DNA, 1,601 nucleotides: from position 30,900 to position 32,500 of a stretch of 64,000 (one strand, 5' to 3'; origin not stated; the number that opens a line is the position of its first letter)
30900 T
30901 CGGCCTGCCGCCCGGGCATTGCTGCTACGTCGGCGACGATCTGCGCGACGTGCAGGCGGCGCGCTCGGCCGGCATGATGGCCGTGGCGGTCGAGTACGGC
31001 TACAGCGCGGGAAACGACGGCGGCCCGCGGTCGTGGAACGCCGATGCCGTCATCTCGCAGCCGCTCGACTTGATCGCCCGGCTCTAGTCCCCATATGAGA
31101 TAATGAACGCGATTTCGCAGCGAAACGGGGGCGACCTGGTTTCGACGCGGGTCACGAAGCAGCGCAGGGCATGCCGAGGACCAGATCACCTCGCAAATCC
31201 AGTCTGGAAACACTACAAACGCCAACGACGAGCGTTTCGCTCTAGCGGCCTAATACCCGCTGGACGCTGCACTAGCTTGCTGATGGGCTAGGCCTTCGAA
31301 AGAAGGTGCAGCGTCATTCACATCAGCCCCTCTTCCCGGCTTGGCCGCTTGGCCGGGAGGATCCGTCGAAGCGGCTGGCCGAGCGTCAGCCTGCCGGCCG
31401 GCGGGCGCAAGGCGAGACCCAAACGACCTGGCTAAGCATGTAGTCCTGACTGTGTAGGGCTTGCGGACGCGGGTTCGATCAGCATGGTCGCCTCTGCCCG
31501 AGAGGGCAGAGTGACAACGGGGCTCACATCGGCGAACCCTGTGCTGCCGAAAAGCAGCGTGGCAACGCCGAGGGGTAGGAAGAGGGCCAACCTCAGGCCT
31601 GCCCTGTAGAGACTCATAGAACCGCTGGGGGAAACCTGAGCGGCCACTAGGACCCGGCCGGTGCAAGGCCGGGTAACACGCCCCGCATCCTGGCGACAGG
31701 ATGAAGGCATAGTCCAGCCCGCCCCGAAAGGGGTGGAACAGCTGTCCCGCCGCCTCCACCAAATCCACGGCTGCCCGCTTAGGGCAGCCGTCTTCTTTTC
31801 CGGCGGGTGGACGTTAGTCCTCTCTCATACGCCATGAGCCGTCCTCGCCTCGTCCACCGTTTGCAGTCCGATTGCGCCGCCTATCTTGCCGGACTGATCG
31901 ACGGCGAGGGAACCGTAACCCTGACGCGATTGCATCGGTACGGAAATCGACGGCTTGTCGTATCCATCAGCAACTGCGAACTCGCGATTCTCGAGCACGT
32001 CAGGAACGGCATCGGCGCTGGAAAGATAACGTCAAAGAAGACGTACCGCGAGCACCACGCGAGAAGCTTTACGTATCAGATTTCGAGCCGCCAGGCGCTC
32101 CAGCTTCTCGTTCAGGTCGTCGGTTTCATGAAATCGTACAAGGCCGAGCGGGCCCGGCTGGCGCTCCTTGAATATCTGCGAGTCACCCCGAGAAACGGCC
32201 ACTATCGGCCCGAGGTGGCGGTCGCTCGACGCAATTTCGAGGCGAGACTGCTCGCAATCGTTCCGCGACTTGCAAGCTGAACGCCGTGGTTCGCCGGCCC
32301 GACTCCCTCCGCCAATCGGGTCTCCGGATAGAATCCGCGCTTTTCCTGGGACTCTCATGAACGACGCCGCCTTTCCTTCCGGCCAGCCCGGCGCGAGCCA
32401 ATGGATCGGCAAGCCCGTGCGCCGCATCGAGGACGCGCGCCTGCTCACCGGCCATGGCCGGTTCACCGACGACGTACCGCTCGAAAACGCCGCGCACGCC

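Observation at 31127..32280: ORF-less tmRNA intron paired with an external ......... endonuclease: candidate collaborative-homing module at ssrA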

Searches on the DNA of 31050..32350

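Call 5: search_rna_families(source=window, start=31050, end=32350, threshold=evalue, max_evalue=10, show_alignments=4)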
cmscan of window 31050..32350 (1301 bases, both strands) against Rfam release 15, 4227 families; matches with E-value up to 10: 4.
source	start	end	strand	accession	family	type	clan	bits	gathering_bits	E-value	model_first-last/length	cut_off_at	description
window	31135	31481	+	RF00023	tmRNA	Gene;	CL00001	145.8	47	6.8e-59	1-374/374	no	transfer-messenger RNA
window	31050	31253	+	RF04321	tmRNA_permuted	Gene;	-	41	47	1.8e-06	61-213/213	5'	permuted transfer-messenger RNA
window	31263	31328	+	RF02974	Fibro-purF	Cis-reg;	-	20.7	60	0.046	1-75/75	no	Fibro-purF RNA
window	31438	31736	+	RF00028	Intron_gpI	Intron;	-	19.2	50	0.034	1-253/253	no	Group I catalytic intron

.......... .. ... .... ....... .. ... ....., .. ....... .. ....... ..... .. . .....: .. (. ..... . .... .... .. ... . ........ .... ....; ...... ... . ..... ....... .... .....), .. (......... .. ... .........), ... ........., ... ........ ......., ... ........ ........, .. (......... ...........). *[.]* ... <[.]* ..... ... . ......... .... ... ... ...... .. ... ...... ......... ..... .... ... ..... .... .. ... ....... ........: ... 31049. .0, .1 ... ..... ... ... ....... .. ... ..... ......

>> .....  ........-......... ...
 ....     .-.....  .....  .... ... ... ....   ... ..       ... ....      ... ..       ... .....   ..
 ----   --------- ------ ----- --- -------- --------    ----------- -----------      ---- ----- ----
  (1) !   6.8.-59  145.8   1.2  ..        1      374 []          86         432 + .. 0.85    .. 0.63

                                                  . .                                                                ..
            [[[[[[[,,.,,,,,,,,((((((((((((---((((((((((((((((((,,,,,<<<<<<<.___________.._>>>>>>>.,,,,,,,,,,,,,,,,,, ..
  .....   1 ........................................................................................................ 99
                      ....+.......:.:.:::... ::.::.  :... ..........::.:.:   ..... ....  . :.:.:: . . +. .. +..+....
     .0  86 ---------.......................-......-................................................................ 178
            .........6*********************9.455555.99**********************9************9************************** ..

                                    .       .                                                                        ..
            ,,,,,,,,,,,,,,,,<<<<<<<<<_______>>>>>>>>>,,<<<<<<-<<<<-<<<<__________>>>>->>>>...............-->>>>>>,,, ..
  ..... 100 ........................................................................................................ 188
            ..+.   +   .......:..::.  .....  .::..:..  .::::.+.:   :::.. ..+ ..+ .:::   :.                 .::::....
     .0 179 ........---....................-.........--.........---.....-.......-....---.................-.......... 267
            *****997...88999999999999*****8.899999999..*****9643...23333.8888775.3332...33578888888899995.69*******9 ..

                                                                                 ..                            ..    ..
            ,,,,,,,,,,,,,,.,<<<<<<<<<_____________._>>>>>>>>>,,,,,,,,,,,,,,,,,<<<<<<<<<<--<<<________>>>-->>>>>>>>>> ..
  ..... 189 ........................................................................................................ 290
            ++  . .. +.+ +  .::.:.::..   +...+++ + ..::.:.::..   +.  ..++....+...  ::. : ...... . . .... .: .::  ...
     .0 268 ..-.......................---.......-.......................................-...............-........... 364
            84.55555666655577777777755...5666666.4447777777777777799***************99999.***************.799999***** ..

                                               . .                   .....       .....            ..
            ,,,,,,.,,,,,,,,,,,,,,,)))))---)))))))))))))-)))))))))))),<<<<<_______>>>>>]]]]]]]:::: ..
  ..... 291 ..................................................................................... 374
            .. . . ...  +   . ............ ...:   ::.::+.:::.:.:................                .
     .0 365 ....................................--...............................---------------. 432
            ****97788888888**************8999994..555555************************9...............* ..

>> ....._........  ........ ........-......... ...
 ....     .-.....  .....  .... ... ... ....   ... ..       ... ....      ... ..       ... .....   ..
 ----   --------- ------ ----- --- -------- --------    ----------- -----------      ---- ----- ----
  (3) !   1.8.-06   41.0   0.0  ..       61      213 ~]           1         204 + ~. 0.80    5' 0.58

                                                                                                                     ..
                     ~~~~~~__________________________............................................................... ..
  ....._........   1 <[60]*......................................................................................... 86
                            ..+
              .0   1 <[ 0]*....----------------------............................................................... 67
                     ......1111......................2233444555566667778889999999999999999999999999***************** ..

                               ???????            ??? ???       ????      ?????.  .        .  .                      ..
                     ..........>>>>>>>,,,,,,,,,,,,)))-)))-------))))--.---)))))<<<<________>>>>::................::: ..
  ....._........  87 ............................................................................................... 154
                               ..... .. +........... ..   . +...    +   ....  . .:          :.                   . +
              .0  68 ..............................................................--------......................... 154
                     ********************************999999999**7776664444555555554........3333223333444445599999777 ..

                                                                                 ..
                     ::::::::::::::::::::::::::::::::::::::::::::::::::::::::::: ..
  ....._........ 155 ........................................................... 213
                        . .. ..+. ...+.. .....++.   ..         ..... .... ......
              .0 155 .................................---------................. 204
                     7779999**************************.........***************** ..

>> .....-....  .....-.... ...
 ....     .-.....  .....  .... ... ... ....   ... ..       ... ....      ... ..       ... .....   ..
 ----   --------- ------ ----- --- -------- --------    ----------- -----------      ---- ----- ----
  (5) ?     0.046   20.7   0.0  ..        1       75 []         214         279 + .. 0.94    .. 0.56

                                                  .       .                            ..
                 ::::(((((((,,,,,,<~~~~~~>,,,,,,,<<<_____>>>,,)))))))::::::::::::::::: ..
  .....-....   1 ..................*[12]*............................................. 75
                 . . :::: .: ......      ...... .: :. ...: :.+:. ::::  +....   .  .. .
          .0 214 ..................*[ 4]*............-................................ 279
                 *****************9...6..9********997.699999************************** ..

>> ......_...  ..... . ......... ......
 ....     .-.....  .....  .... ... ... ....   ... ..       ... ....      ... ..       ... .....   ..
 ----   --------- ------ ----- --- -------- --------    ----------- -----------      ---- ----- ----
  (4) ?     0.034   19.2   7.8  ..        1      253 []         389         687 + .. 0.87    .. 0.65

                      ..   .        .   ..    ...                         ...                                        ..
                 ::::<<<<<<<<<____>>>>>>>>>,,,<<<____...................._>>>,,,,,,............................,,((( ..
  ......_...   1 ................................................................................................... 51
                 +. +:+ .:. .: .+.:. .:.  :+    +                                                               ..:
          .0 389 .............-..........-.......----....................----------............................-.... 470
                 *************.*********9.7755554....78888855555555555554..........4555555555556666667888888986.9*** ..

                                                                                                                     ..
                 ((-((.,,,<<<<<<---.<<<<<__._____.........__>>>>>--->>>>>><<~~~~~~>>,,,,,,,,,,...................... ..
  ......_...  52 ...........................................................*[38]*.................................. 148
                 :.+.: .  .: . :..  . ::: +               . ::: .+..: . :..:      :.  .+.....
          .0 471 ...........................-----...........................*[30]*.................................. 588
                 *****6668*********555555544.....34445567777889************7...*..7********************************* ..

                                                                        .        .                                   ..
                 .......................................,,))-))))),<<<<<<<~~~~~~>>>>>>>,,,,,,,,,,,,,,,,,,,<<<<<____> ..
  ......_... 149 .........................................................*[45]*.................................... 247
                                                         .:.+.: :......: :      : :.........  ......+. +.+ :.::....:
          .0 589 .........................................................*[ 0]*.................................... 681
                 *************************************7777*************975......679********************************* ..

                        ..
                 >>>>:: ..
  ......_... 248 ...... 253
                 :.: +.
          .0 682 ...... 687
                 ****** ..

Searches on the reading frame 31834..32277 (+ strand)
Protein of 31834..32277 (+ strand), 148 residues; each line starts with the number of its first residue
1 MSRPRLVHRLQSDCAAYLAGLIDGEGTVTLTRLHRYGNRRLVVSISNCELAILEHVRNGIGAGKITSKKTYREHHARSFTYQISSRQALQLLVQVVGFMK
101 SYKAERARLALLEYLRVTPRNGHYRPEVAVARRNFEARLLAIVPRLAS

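Call 6: search_protein_families(library=pfam, proteins=[window:31834-32277:+], max_evalue=1)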
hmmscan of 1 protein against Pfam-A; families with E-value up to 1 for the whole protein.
window:31834-32277:+ (148 aa): 5 families
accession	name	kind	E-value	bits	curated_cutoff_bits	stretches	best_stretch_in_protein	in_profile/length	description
PF14528.11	LAGLIDADG_3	-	0.00043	20.9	22.5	1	15-90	4-75/82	LAGLIDADG-like domain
PF00961.24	LAGLIDADG_1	-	0.00055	21.2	23.1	1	18-100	1-83/102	LAGLIDADG endonuclease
PF14561.12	TPR_20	-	0.016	15.9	25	1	84-135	37-85/90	Tetratricopeptide repeat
PF05204.19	Hom_end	-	0.048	14.2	21.1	1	16-56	16-49/110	Homing endonuclease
PF09373.15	PMBR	-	0.07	13.7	24.9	1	80-103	2-25/33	Pseudomurein-binding repeat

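Call 12: find_homologous_proteins(query=window:31834-32277:+)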
Query window:31834-32277:+ (148 aa): 815 proteins with E <= 0.001 among 1035 candidates; the best 120 are listed.
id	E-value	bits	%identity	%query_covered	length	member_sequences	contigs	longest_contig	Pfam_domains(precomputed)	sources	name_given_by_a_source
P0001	2.3e-83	295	100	94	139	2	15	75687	-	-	-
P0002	3.8e-53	197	69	92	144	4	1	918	PF00961.25,PF14528.12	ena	-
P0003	4.5e-53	197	65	96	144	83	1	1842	PF00961.25,PF14528.12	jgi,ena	-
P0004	1.4e-52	195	69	92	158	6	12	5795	PF00961.25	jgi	jgi:hypothetical protein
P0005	1.7e-52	195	70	92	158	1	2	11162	PF00961.25,PF14528.12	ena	-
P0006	1.7e-52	195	67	92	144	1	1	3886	PF00961.25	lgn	-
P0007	6.7e-52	193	68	92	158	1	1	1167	PF00961.25,PF14528.12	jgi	jgi:hypothetical protein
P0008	8.3e-52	192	66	98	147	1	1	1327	-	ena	-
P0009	9.2e-52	192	67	92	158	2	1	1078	PF00961.25,PF14528.12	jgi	-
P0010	9.7e-52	192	63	96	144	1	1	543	PF00961.25,PF14528.12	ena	-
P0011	9.8e-52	192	67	93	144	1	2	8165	PF00961.25,PF14528.12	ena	-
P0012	1.4e-51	192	72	86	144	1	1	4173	PF00961.25,PF14528.12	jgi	jgi:hypothetical protein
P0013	2.1e-51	191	66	92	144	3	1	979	PF00961.25,PF14528.12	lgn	-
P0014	2.7e-51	191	65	92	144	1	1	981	PF00961.25,PF14528.12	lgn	-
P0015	4.8e-51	190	66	94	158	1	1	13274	PF00961.25,PF14528.12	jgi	-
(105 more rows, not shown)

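Call 24: search_protein_representatives(protein=window:31834-32277:+)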
Query: 148 residues. Proteins with E-value up to 0.001 (for the whole library): 1703; up to 1e-10: 336; up to 1e-30: 27. The best 150 are listed.
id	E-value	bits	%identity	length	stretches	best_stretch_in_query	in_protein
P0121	4.8e-42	159.2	55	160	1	6-145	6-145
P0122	2.8e-39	150.2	56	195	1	6-145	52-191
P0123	3.6e-39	149.9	57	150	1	5-145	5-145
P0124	1.3e-38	148.1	55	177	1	2-142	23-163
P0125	2.3e-38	147.3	54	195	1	9-144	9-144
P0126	1.8e-37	144.4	56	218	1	2-145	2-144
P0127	2.8e-37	143.7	55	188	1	3-145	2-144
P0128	5.1e-37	142.9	53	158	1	5-142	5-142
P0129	7.9e-37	142.3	56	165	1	8-143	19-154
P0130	3.5e-36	140.2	54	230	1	6-147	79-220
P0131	4.9e-36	139.7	55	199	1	8-144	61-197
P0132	1.1e-34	135.4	52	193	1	6-145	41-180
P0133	1.6e-34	134.9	60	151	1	13-123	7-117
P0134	2.9e-34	134.0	57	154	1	4-119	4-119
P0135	3.3e-34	133.8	53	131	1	15-137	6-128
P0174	1.2e-22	96.4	38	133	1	16-143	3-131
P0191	6.5e-21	90.8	31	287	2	16-137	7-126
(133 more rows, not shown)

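Call 54: find_encoding_contigs(protein=P0174, flank=2500, max_places=4)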
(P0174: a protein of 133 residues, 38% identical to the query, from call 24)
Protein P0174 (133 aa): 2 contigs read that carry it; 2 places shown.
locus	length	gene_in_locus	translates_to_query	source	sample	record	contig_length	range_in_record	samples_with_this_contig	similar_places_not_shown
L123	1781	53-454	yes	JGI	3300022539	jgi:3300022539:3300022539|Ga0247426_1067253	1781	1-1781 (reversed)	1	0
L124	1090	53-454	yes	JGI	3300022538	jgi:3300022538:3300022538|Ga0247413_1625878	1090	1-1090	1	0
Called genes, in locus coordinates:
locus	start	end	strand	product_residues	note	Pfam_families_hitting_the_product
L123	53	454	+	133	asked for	PF00961:LAGLIDADG_1, PF14528:LAGLIDADG_3 (weak)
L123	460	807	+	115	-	-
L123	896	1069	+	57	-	-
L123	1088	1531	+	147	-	-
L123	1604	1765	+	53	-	-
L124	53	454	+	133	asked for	PF00961:LAGLIDADG_1, PF14528:LAGLIDADG_3 (weak)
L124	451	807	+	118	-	-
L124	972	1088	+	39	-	?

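Call 55: find_encoding_contigs(protein=P0191, flank=2500, max_places=4)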
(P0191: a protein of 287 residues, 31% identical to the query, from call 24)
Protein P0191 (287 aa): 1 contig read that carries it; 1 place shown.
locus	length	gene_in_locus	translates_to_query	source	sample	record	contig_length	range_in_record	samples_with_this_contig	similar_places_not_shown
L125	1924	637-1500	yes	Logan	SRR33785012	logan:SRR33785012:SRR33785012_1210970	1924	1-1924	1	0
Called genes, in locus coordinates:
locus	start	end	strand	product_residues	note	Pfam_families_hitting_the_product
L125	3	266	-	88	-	?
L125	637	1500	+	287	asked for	PF14528:LAGLIDADG_3 (faint)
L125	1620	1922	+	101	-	?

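Call 58: find_related_loci(query=A4, collection=viral_contigs, flank=2500)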
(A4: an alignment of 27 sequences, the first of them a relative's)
Query A4 (133 aa) in viral_contigs; peptide patterns used: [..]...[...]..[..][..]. (x = any residue, [..] = any of these).
600 stretches matched a pattern (row limit reached: there are more); 162 encode a relative of the query (tblastn E <= 1e-3); the best 80 are kept; 80 distinct loci.
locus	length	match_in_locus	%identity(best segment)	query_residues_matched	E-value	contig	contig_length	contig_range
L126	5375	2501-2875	36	2-127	4e-28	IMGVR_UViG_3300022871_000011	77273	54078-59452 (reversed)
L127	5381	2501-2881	34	4-130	2e-21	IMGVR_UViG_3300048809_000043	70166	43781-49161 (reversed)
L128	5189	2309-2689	35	1-133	3e-20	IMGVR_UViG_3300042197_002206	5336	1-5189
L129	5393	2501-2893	33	2-132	2e-18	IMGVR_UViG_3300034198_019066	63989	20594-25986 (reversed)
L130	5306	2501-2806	38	2-99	6e-16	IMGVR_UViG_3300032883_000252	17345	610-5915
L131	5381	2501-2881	27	4-130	4e-14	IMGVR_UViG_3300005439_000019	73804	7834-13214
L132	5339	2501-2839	33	2-118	5e-12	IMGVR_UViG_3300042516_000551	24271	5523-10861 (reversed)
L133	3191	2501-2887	26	2-133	3e-11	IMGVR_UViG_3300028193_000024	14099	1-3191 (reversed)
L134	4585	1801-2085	38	4-94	5e-11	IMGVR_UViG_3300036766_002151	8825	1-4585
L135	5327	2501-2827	30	2-102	1e-10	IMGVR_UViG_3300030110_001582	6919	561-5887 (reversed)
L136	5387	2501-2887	26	2-133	3e-9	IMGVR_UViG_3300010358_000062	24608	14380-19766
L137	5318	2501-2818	28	2-97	4e-10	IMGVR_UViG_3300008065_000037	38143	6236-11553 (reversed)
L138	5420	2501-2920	26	4-133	4e-10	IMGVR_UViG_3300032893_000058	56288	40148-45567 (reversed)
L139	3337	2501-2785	28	2-88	5e-10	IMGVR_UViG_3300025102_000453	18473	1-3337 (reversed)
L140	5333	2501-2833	30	2-102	5e-10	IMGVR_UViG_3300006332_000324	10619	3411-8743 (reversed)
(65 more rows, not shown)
